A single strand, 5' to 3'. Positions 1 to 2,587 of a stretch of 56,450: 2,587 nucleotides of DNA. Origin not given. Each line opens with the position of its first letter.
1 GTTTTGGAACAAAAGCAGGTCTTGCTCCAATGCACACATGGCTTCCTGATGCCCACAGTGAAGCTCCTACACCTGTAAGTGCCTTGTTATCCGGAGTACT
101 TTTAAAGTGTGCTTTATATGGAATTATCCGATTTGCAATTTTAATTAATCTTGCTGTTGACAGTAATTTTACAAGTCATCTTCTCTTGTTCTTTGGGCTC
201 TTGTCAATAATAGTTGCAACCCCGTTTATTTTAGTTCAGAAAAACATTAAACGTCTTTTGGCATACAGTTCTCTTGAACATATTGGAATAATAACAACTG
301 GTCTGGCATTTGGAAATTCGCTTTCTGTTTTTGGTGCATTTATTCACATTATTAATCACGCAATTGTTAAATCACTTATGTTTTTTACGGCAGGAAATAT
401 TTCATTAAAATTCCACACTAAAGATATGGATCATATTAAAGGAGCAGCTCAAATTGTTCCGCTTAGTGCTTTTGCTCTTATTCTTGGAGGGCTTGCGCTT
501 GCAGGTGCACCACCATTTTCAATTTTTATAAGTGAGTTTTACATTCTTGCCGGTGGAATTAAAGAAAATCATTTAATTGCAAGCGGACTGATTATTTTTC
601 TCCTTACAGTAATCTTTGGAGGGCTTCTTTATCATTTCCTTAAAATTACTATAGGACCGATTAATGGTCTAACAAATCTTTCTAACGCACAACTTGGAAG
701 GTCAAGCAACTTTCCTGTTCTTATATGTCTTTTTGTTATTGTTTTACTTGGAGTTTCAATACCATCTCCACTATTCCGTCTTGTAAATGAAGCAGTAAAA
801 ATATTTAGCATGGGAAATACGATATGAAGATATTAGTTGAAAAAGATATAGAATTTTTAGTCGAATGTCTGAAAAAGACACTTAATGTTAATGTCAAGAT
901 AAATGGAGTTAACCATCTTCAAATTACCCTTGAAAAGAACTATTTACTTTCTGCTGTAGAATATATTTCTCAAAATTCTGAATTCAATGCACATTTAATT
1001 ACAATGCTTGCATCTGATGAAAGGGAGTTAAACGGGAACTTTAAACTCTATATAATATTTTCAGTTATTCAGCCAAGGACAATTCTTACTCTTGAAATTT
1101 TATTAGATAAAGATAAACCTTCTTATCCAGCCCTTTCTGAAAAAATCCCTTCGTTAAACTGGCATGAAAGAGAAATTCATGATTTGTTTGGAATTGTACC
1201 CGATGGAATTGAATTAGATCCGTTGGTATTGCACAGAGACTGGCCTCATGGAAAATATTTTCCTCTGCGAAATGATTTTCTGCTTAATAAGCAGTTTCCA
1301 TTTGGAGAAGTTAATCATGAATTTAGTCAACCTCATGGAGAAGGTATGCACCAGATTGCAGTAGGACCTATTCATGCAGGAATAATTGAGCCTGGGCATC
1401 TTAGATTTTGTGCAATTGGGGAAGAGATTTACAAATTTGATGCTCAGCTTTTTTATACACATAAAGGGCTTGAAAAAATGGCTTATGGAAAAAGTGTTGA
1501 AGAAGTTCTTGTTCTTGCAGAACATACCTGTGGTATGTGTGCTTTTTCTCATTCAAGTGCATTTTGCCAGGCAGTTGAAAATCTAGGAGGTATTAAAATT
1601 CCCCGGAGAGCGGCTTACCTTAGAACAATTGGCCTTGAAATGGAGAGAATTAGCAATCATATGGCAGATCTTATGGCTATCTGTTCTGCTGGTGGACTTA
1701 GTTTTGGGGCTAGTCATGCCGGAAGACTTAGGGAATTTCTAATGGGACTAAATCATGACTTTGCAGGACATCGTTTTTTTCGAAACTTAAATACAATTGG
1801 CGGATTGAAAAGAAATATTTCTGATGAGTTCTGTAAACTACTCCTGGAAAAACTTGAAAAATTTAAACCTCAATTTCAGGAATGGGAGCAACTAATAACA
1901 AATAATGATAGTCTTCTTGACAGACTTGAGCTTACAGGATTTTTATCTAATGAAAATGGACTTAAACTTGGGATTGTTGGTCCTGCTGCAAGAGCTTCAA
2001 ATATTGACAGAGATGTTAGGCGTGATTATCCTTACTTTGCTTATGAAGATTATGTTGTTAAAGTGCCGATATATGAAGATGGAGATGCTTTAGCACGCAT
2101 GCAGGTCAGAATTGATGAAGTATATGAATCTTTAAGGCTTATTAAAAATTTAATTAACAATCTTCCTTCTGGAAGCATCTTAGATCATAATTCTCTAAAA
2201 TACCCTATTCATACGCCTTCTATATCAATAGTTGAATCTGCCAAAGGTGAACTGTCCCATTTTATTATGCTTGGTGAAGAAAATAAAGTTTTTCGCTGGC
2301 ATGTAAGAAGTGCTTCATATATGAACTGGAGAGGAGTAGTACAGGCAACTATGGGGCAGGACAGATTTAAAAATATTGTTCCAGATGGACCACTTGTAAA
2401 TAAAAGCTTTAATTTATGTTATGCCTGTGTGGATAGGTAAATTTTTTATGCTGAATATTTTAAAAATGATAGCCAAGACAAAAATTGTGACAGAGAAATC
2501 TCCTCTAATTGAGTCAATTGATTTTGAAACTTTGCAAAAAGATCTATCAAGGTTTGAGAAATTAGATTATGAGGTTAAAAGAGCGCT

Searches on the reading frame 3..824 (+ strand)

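Call 3: search_protein_families(library=pfam, proteins=[window:3-824:+], max_evalue=0.01)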
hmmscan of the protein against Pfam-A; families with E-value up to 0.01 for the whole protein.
window:3-824:+ (274 aa): 1 family
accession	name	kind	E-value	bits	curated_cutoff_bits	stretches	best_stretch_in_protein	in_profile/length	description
PF00361.26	Proton_antipo_M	-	3.5e-48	164.7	21.5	1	1-196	92-286/294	NADH:quinone oxidoreductase/Mrp antiporter, TM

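Call 4: search_protein_families(library=ncbifam, proteins=[window:3-824:+], max_evalue=0.01)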
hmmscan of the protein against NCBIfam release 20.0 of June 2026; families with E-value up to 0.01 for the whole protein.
window:3-824:+ (274 aa): 72 families (the best 25 are shown)
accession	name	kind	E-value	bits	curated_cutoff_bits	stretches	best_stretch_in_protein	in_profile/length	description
NF005044.0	PRK06458.1-4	equivalog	2.5e-88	297.2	610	1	1-268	229-494/531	hydrogenase 4 subunit F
NF005041.0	PRK06458.1-1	equivalog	1.7e-72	245.1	951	1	1-270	229-496/526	hydrogenase 4 subunit F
NF005045.0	PRK06458.1-5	equivalog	6.1e-69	233.2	543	1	1-268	221-482/484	hydrogenase 4 subunit F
NF005043.0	PRK06458.1-3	equivalog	4.2e-57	194.2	533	1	1-266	221-480/483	hydrogenase 4 subunit F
NF006427.0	PRK08676.1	equivalog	2.8e-53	181.5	511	1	1-266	217-481/486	hydrogenase membrane subunit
TIGR01972.1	NDH_I_M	subfamily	2.3e-51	175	263.8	1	1-266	217-480/486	NADH-quinone oxidoreductase subunit M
NF005086.0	PRK06521.1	equivalog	2.5e-51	174.9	667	1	1-190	220-419/669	hydrogenase 4 subunit B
NF005042.0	PRK06458.1-2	equivalog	5.8e-45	154.2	437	1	1-217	197-403/439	hydrogenase 4 subunit F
NF006241.0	PRK08377.1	equivalog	7.9e-45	153.8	645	1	2-270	217-480/494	NADH dehydrogenase subunit N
NF006418.0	PRK08667.1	equivalog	7.2e-40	137.1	794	1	1-204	215-427/644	hydrogenase membrane subunit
NF005097.0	PRK06525.1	equivalog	1.1e-39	136.4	430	1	3-256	220-472/480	hydrogenase 4 subunit D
NF006419.0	PRK08668.1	equivalog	1.3e-38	133.2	617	1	2-263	207-476/613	NADH dehydrogenase subunit M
NF004499.0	PRK05846.1-3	equivalog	1.8e-38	132.5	585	1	1-266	220-482/502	NADH-quinone oxidoreductase subunit M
NF004501.0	PRK05846.1-5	subfamily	6.7e-37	127.4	598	1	1-266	219-481/492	NADH-quinone oxidoreductase subunit M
NF009212.0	PRK12561.1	subfamily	7.5e-36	123.9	645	1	1-191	222-411/531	NAD(P)H-quinone oxidoreductase subunit 4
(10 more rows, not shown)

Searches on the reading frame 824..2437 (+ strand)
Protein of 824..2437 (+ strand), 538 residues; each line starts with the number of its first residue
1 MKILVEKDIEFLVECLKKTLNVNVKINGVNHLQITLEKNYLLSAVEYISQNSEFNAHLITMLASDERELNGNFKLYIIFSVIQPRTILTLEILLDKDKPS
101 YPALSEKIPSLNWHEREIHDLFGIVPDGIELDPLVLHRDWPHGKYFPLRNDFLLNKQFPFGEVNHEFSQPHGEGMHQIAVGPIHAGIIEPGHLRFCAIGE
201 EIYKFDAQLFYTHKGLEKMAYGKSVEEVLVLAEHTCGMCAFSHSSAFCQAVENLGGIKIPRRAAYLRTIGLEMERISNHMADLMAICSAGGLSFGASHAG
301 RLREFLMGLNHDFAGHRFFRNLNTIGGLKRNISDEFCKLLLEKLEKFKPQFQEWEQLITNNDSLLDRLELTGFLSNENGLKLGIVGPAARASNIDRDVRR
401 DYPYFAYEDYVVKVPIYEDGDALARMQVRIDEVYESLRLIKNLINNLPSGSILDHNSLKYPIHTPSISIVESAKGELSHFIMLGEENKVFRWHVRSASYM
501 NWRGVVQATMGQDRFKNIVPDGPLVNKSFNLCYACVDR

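Call 3: search_protein_families(library=pfam, proteins=[window:824-2437:+], max_evalue=0.01)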
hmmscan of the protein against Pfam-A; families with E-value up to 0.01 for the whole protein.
window:824-2437:+ (538 aa): 3 families
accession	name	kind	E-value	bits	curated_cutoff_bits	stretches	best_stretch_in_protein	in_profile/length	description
PF00346.24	Complex1_49kDa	-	9.9e-47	159.7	24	2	301-457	13-169/271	Respiratory-chain NADH dehydrogenase, 49 Kd subunit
PF00329.25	Complex1_30kDa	-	8.7e-20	72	22.5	1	35-156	2-122/124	Respiratory-chain NADH dehydrogenase, 30 Kd subunit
PF00374.24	NiFeSe_Hases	-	3.4e-10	39.9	25.8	1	214-280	1-67/508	Nickel-dependent hydrogenase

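Call 4: search_protein_families(library=ncbifam, proteins=[window:824-2437:+], max_evalue=0.01)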
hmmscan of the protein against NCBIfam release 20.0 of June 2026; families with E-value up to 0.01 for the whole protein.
window:824-2437:+ (538 aa): 27 families (the best 25 are shown)
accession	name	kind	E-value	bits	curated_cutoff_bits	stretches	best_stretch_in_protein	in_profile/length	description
NF004739.1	PRK06075.1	equivalog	3.6e-62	210.3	360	2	177-457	2-282/384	NADH-quinone oxidoreductase subunit D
TIGR01962.1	NuoD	equivalog_domain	1e-56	192.5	459.35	2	179-457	6-284/386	NADH dehydrogenase (quinone) subunit D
NF008974.0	PRK12322.1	equivalog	9.8e-50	169.5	522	1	178-512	9-345/366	NADH-quinone oxidoreductase subunit D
NF009808.0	PRK13292.1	equivalog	1.5e-49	168.6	1156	1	78-472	301-705/791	NADH-quinone oxidoreductase subunit B/C/D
NF040602.1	F420_dehyd_FpoD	exception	6.2e-47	160.4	600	1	178-504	10-343/372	F420H2 dehydrogenase subunit FpoD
NF008728.0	PRK11742.1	equivalog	1.1e-42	146.3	840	1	35-462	50-501/598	NADH-quinone oxidoreductase subunit C/D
NF005649.0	PRK07415.1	equivalog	2.3e-41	142.2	583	1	178-452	13-288/394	NAD(P)H-quinone oxidoreductase subunit H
TIGR03295.1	frhA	equivalog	7.6e-11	41.6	392.5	1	214-356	41-190/412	coenzyme F420 hydrogenase subunit alpha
TIGR01961.1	NuoC_fam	subfamily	5.5e-10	39.8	122.45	1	34-154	3-120/122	NADH (or F420H2) dehydrogenase, subunit C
NF033181.1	NiFeSe_hydrog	equivalog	1.1e-08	34.5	600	1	176-280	2-104/507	nickel-dependent hydrogenase large subunit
NF005856.0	PRK07785.1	equivalog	1.7e-08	34.6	224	1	74-152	147-222/246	NADH-quinone oxidoreductase subunit C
NF004735.0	PRK06074.2-2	equivalog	2.7e-08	33.9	176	1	13-152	11-146/158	NADH-quinone oxidoreductase subunit C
NF040611.1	F420_dehyd_FpoC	exception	2.9e-08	33.8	220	1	22-152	19-146/158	F420H2 dehydrogenase subunit FpoC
NF045518.1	H2_NiFeSe_large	exception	3.8e-07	29.3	780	1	177-272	3-96/485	NiFeSe hydrogenase large subunit HysA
NF004733.0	PRK06074.1-5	equivalog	4.1e-07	29.8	225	1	20-154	17-151/203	NADH-quinone oxidoreductase subunit C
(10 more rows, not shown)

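Call 6: search_solved_structures(query=window:824-2437:+, max_evalue=0.00001, show_alignments=2)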
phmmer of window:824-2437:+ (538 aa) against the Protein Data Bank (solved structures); distinct sequences matched with E-value up to 0.00001: 67 (the best 60 are shown).
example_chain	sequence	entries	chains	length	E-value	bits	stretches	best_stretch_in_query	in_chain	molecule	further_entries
7z0s_E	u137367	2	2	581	6.5e-84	285.8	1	31-538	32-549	Formate hydrogenlyase subunit 5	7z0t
6cfw_L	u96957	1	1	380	3e-42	148.3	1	177-538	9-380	Membrane-bound hydrogenase subunit alpha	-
2fug_4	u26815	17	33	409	1.9e-40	142.4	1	173-461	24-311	NADH-quinone oxidoreductase chain 4 | NADH-QUINONE OXIDOREDUCTASE SUBUNIT 4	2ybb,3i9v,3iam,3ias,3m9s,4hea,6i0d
7q5y_B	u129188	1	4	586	8.3e-39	136.9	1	142-447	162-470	NADH-quinone oxidoreductase subunit C/D 2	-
6hum_H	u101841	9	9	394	1.1e-38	136.6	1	178-451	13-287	NAD(P)H-quinone oxidoreductase subunit H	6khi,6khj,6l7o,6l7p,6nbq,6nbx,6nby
7wfg_H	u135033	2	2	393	5.4e-36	127.7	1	174-452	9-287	NAD(P)H-quinone oxidoreductase subunit H, chloroplastic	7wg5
7eu3_H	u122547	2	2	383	6.7e-36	127.3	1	180-451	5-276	NAD(P)H-quinone oxidoreductase subunit H, chloroplastic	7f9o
9grx_H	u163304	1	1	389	6.2e-34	120.9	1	179-452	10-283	NAD(P)H-quinone oxidoreductase subunit H, chloroplastic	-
6u8y_L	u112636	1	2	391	9.9e-32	113.6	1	175-510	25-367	NADH dehydrogenase subunit D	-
7p61_C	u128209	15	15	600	1e-30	110.3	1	75-461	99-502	NADH-quinone oxidoreductase subunit C/D | NADH-quinone oxidoreductase subunit CD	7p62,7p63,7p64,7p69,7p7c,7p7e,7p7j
7awt_D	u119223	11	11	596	1.7e-30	109.5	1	75-461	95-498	NADH-quinone oxidoreductase subunit C/D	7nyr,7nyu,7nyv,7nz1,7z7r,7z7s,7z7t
9taj_C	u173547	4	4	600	1.7e-30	109.5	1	75-461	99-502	NADH-quinone oxidoreductase subunit C/D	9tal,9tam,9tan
7zm7_C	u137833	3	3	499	1.4e-29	106.4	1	179-483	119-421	NADH-ubiquinone oxidoreductase 49 kDa subunit-like protein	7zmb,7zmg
8iuf_S2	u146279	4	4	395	1.8e-28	102.8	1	197-480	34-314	NDUFS2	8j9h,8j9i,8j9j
6h8k_C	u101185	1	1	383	3.9e-27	98.4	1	181-482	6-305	NUCM protein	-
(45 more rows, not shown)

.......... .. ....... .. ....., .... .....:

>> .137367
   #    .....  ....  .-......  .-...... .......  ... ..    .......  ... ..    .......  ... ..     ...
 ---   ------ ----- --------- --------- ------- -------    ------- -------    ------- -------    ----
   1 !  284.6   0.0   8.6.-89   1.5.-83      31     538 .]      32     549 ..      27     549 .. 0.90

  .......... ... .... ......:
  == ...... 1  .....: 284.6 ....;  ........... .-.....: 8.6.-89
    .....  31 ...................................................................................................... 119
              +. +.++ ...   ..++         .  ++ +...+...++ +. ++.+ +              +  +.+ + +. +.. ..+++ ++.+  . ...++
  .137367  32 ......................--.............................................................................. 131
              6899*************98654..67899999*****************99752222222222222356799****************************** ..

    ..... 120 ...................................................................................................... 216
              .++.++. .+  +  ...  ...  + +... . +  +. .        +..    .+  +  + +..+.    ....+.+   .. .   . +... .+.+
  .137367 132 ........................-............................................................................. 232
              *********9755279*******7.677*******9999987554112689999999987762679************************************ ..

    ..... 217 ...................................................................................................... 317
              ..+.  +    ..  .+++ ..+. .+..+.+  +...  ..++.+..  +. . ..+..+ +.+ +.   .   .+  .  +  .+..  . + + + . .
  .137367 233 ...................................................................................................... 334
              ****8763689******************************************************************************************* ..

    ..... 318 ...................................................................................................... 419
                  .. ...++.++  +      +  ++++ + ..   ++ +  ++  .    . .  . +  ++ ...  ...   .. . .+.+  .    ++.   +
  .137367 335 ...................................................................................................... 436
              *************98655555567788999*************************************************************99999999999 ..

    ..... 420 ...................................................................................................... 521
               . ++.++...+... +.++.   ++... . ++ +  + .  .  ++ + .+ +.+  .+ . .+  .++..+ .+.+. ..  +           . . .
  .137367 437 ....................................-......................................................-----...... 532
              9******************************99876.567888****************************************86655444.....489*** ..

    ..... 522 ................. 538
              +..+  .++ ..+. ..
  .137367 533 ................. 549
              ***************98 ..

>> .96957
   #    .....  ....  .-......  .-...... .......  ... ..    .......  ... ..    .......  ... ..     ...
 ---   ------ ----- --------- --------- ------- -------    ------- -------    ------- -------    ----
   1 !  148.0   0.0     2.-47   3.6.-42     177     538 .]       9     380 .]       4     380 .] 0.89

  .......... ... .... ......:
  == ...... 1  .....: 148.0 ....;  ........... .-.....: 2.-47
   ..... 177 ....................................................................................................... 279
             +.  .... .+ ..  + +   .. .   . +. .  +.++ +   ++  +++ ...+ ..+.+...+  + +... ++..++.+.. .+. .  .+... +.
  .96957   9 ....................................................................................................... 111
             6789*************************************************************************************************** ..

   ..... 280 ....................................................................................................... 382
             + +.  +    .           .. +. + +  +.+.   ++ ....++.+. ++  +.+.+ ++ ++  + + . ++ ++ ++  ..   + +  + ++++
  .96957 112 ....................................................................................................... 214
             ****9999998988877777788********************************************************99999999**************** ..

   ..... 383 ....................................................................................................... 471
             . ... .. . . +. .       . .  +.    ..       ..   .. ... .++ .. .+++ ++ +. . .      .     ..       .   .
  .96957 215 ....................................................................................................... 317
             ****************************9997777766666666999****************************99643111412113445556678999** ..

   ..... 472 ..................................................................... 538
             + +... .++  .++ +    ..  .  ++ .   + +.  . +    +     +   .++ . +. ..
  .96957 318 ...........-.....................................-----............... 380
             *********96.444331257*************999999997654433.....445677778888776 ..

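Call 20: find_homologous_proteins(query=window:824-2437:+, max_evalue=1e-20)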
Query window:824-2437:+ (538 aa): 3876 proteins with E <= 1e-20 among 8000 candidates; the best 120 are listed.
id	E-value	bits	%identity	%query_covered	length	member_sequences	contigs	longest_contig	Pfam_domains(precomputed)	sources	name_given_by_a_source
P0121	0.0e+0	1244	100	100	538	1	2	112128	PF00374.25,PF00329.26,PF00346.25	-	-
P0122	0.0e+0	1041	82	100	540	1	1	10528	PF00374.25,PF00329.26,PF00346.25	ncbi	-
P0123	0.0e+0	1009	80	100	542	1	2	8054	PF00374.25,PF00329.26,PF00346.25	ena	-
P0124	1.9e-245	834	66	100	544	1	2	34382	PF00374.25,PF00329.26,PF00346.25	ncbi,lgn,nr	ncbi:MAG: NADH-quinone oxidoreductase subunit C [Candidatus Melainabacteria bacterium]|nr:NADH-quino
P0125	8.4e-244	828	67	100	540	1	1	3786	PF00374.25,PF00329.26,PF00346.25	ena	-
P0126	3.3e-221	754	60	100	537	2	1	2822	PF00374.25,PF00329.26,PF00346.25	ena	-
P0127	2.1e-220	751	60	100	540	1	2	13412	PF00374.25,PF00329.26,PF00346.25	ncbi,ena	-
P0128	9.7e-220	749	64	95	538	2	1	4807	PF00374.25,PF00329.26,PF00346.25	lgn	-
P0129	6.3e-215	733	63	99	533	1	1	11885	PF00374.25,PF00329.26,PF00346.25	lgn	-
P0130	2.6e-213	728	62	98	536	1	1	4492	PF00374.25,PF00329.26,PF00346.25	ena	-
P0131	7.9e-213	726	61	97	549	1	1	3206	PF00374.25,PF00329.26,PF00346.25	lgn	-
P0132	1.0e-212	726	60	100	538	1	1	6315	PF00374.25,PF00329.26,PF00346.25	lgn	-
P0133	1.4e-212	725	60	97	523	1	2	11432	PF00374.25,PF00329.26,PF00346.25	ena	-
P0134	1.9e-212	725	62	95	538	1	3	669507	PF00374.25,PF00329.26,PF00346.25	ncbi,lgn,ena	-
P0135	8.3e-211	720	60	100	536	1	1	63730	PF00374.25,PF00329.26,PF00346.25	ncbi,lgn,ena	-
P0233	8.7e-133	462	42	95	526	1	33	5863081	PF00374.25,PF00329.26,PF00346.25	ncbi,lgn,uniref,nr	ncbi:Ni,Fe-hydrogenase III large subunit [Desulfosporosinus orientis DSM 765]|uniref:Ni,Fe-hydrogena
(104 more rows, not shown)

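Call 34: find_encoding_contigs(protein=P0233, flank=9000, max_places=1)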
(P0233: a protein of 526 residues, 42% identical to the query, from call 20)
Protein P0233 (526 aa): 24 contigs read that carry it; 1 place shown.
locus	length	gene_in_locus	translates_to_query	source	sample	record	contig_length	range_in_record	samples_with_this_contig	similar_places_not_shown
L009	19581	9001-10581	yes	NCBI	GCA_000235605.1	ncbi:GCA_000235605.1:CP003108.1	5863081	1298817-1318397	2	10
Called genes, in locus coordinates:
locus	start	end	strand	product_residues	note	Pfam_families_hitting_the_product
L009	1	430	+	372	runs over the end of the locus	PF11202:StiP, PF15608:PELOTA_1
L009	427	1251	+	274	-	PF05116:S6PP (faint), PF08282:Hydrolase_3 (faint)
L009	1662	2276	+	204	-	PF02342:TerD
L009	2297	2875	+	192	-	PF02342:TerD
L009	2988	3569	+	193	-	PF02342:TerD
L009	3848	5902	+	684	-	PF00361:Proton_antipo_M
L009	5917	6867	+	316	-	PF00146:NADHdh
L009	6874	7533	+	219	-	-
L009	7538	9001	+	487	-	PF00662:Proton_antipo_N, PF00361:Proton_antipo_M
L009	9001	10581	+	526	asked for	PF00329:Complex1_30kDa, PF00374:NiFeSe_Hases, PF00346:Complex1_49kDa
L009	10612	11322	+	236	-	PF00037:Fer4 (weak), PF12837:Fer4_6 (weak), PF13237:Fer4_10, PF14697:Fer4_21, PF12838:Fer4_7, PF13187:Fer4_9, PF00037:Fer4 (weak), PF01058:Oxidored_q6, +1 more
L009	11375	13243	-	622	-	PF26965:MimR_N, PF01590:GAF, PF00158:Sigma54_activat, PF14532:Sigma54_activ_2, PF00004:AAA (weak), PF07728:AAA_5 (weak), PF25601:AAA_lid_14, PF02954:HTH_8, +1 more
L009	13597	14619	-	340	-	PF00994:MoCF_biosynth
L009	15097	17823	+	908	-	PF01799:Fer2_2, PF01315:Ald_Xan_dh_C, PF02738:MoCoBD_1, PF20256:MoCoBD_2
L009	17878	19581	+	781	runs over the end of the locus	PF14691:Fer4_20, PF01266:DAO (weak), PF01593:Amino_oxidase (weak), PF13450:NAD_binding_8, PF14691:Fer4_20 (weak), PF13183:Fer4_8, PF13534:Fer4_17, PF02754:CCG, +2 more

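Call 35: find_encoding_contigs(protein=P0134, flank=10000, max_places=1)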
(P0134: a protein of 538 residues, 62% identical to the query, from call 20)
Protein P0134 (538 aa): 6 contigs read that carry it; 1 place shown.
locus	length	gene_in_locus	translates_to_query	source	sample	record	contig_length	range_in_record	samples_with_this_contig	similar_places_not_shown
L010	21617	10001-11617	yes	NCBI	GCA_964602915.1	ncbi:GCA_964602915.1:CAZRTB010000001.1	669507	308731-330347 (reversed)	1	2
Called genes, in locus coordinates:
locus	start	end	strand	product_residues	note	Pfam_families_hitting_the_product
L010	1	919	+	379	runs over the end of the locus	PF07714:PK_Tyr_Ser-Thr, PF00069:Pkinase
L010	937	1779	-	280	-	-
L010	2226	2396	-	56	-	-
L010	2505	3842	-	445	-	PF18736:pEK499_p136 (weak)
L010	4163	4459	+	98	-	-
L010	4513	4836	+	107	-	PF01022:HTH_5, PF12840:HTH_20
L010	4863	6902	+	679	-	PF00662:Proton_antipo_N (weak), PF00361:Proton_antipo_M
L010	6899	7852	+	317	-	PF00146:NADHdh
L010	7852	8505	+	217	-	PF00420:Oxidored_q2 (weak)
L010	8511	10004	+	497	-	PF00662:Proton_antipo_N, PF00361:Proton_antipo_M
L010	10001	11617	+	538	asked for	PF00329:Complex1_30kDa, PF00374:NiFeSe_Hases, PF00346:Complex1_49kDa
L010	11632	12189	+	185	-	PF01058:Oxidored_q6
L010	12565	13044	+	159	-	-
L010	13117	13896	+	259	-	PF00106:adh_short, PF08659:KR, PF13561:adh_short_C2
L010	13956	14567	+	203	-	PF01739:CheR (faint), PF13847:Methyltransf_31 (weak)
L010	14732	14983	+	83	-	PF00550:PP-binding, PF14573:PP-binding_2 (weak)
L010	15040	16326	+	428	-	PF00109:ketoacyl-synt, PF02801:Ketoacyl-synt_C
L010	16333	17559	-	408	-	PF13173:AAA_14, PF13635:DUF4143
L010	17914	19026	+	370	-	PF04055:Radical_SAM, PF19288:CofH_C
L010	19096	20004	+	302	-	-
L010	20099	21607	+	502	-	-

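Call 73: search_protein_families(library=pfam, proteins=[L010:12565-13044:+, L010:4513-4836:+, L010:4163-4459:+], max_evalue=0.01)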
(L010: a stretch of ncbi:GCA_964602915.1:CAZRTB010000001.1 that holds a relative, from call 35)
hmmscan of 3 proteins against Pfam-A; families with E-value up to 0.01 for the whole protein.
L010:12565-13044:+ (159 aa): 0 families

L010:4513-4836:+ (107 aa): 10 families
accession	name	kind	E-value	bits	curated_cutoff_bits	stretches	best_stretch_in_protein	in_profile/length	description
PF01022.26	HTH_5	-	3e-12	46.6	22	1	18-62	2-46/47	Bacterial regulatory protein, arsR family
PF12840.13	HTH_20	-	4.1e-09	36.7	27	1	15-64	1-51/51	Helix-turn-helix domain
PF12802.13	MarR_2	-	4.1e-05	24.1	27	1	20-65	7-54/61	MarR family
PF21476.4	PF0610-like_N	-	0.00014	22.5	33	1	20-58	3-41/50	PF0610-like, N-terminal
PF01978.25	TrmB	-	0.00048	20.4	25.6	1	27-73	18-64/68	Sugar-specific transcriptional regulator TrmB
PF25212.1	HVO_A0114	-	0.00058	20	27.6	1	11-69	16-74/84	HVO_A0114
PF02002.24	TFIIE_alpha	-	0.0011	19.2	22.9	1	22-89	17-84/105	TFIIE alpha subunit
PF08221.17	HTH_9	-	0.004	17.7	23.4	1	27-62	23-58/62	RNA polymerase III subunit RPC82 helix-turn-helix domain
PF08100.18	Dimerisation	-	0.0057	16.9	25.6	1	11-73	18-82/93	O-methyltransferase dimerisation domain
PF24270.1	HTH_Cmi2_C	-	0.0077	16.9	27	0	19-66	76-123/125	Cmi2, C-terminal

L010:4163-4459:+ (98 aa): 1 family
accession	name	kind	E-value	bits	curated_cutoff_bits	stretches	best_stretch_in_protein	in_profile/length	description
PF02498.22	Bro-N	-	3.5e-05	24.8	25.6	1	16-82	3-63/96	BRO family, N-terminal domain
